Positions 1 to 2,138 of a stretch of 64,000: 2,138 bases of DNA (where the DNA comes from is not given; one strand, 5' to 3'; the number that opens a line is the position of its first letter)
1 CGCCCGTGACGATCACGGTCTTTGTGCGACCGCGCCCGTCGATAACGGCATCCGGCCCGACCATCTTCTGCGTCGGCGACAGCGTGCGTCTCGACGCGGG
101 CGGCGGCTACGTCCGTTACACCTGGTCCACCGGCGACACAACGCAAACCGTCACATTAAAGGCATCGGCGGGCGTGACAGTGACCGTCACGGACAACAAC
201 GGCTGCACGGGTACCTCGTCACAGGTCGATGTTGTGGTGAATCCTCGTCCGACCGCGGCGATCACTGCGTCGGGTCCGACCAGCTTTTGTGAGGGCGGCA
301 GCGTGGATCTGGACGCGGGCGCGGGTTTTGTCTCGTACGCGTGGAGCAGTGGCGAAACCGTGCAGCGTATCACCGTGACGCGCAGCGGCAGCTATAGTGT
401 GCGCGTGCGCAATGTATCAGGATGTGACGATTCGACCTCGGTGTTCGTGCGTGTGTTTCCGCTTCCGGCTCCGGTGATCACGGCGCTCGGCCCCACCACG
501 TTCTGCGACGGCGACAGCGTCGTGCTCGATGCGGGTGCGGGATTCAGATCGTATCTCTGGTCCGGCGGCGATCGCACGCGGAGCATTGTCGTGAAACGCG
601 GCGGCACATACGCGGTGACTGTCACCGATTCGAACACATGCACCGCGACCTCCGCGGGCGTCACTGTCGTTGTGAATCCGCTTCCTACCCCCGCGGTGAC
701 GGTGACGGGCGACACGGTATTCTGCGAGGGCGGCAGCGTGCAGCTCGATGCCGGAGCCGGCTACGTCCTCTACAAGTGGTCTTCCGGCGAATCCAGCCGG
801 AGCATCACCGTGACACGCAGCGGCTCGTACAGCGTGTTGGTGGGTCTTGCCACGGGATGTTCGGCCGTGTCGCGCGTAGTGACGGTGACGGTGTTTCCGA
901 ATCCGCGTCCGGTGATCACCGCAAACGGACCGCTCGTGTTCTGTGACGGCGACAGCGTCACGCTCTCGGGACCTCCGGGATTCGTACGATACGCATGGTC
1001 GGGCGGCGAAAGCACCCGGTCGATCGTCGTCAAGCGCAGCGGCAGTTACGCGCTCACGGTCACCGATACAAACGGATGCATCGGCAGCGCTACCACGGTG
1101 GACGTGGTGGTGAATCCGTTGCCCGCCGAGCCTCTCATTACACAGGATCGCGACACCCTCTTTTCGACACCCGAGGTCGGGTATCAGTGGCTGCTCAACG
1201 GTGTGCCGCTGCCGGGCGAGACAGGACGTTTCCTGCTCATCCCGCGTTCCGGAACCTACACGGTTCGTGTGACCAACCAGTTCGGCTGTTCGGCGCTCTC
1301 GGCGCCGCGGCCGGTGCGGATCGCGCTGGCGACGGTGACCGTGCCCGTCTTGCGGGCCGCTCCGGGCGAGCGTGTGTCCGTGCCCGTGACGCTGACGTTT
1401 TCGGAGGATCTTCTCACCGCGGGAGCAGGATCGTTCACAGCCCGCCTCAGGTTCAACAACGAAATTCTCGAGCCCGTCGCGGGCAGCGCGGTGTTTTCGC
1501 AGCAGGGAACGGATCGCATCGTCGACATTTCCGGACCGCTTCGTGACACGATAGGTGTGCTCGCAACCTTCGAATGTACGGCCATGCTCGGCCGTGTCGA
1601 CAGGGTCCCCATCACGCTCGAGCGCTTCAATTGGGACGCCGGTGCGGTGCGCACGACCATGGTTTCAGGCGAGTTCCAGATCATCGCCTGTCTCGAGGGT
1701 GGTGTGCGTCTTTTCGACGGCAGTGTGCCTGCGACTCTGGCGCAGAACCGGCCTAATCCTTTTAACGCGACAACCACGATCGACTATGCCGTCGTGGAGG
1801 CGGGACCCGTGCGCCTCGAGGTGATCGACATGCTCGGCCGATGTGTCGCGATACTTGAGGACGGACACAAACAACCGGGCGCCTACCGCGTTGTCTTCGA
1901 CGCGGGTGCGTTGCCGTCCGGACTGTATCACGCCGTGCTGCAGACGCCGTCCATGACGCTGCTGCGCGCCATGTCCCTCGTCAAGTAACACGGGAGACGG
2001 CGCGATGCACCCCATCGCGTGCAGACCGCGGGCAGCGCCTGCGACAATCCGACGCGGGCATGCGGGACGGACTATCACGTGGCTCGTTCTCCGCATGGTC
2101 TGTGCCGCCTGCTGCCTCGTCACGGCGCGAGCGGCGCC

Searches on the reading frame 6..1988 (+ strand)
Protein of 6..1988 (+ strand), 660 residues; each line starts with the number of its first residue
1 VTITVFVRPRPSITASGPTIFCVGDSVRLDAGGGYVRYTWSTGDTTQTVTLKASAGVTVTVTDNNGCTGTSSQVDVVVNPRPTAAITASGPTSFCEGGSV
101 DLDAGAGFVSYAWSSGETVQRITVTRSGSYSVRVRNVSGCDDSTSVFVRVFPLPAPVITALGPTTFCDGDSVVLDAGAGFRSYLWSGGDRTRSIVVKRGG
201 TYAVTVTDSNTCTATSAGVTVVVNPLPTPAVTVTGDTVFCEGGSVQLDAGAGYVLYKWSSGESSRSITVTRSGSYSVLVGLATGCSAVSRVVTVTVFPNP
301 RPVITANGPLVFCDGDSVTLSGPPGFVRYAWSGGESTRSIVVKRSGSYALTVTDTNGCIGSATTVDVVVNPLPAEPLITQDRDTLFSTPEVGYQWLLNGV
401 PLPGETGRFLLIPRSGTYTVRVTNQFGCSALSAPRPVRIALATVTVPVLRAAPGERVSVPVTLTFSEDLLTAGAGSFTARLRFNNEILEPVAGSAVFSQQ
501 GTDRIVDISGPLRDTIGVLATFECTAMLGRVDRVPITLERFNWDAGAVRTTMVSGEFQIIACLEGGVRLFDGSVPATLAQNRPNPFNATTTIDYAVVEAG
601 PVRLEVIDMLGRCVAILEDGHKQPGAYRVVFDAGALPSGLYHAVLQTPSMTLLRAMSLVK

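Call 30: search_protein_families(library=pfam, proteins=[window:6-1988:+], max_evalue=0.001)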
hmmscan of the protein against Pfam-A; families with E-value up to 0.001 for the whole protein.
window:6-1988:+ (660 aa): 9 families
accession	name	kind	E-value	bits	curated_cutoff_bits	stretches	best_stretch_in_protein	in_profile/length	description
PF19081.6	Ig_7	-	1.4e-07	32.1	27.3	0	41-80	44-84/84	Ig-like domain CHU_C associated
PF00801.26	PKD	-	6e-07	29.8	23.5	0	13-76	4-80/80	PKD domain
PF19408.5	PKD_6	-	5e-06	27.2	25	0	38-73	34-78/82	PKD-like domain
PF06832.18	BiPBP_C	-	1.7e-05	25.1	26.8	0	392-427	45-83/90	Penicillin-Binding Protein C-terminus Family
PF18911.6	PKD_4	-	2.9e-05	24.5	27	0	10-77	3-84/85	PKD domain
PF08329.16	ChitinaseA_N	-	3e-05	24.1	21.2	0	114-150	69-107/133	Chitinase A, N-terminal domain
PF18962.6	Por_Secre_tail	-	4.1e-05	24.2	27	0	583-647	3-64/75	Secretion system C-terminal sorting domain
PF19406.5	PKD_5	-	0.00023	21.5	25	0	57-82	63-88/88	PKD-like domain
PF13895.12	Ig_2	-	0.00035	21.2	27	0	114-148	42-77/79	Immunoglobulin domain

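Call 46: search_protein_families(library=ncbifam, proteins=[window:6-1988:+], max_evalue=0.01)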
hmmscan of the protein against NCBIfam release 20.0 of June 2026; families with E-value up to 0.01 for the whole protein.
window:6-1988:+ (660 aa): 3 families
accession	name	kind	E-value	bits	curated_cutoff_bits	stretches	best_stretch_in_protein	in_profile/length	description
NF033932.1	LapB_rpt_80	domain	5.3e-09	36.2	45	0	57-94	5-42/83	LapB repeat-containing protein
TIGR04183.1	Por_Secre_tail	domain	1.9e-05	24.6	23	1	583-648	3-61/72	T9SS type A sorting domain-containing protein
NF052323.1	T9SSA_dep_M6i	equivalog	0.00016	19.7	600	1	579-647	958-1026/1043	T9SS-dependent M6-like inactivated metalloprotease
